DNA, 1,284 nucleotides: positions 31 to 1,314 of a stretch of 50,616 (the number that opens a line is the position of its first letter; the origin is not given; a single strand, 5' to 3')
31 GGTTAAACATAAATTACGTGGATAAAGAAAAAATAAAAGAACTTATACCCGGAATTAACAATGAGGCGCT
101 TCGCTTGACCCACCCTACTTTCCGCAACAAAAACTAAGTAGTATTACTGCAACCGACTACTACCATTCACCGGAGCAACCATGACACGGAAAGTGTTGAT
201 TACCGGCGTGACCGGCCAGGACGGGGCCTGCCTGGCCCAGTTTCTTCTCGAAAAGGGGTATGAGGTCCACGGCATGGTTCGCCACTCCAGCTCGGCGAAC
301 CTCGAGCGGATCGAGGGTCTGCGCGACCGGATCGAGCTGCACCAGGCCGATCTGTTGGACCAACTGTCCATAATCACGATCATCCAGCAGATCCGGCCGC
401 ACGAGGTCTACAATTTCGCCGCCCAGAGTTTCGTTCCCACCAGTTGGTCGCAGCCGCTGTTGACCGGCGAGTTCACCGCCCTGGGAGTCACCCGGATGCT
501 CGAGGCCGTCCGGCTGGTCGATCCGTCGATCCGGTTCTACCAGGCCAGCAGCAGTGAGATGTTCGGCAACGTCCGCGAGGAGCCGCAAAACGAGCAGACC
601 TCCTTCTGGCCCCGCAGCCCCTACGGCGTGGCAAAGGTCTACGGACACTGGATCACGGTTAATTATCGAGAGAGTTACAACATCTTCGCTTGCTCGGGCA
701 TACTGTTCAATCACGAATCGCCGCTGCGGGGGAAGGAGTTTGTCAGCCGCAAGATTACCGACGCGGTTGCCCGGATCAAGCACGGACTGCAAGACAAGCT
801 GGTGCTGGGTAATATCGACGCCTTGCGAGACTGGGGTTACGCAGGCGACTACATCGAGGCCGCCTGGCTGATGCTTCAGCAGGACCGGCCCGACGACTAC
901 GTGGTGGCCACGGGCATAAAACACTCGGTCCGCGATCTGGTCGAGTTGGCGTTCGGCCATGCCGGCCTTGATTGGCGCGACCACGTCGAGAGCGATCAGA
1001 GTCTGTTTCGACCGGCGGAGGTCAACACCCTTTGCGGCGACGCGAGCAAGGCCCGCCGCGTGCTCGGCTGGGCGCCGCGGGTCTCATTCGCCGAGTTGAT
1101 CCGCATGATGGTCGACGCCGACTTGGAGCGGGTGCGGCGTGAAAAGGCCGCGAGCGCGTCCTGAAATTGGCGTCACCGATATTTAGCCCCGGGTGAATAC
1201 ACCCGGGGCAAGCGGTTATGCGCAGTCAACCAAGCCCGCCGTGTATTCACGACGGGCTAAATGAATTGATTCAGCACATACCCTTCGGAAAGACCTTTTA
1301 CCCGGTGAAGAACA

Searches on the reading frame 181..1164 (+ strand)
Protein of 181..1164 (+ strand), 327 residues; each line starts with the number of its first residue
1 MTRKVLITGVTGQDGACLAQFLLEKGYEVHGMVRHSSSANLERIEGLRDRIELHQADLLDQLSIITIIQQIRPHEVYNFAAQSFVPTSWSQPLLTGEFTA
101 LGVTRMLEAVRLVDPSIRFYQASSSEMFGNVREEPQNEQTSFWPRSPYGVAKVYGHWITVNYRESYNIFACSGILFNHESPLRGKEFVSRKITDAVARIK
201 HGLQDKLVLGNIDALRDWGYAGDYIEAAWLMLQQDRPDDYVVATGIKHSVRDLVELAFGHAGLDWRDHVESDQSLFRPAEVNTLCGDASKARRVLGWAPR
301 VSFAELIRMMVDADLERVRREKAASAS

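Call 102: search_protein_families(library=pfam, proteins=[window:181-1164:+], max_evalue=0.001)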
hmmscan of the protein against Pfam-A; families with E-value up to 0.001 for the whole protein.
window:181-1164:+ (327 aa): 4 families
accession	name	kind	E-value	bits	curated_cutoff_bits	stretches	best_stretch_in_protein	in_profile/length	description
PF16363.11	GDP_Man_Dehyd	-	2e-131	438.8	27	1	6-310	1-332/332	GDP-mannose 4,6 dehydratase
PF01370.27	Epimerase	-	8.4e-67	225.5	20.9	1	5-243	1-240/240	NAD dependent epimerase/dehydratase family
PF04321.23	RmlD_sub_bind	-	1.3e-10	41.2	27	1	4-188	2-160/287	RmlD substrate binding domain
PF05368.20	NmrA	-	3.2e-05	24.1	27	1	1-70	1-69/298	NmrA-like family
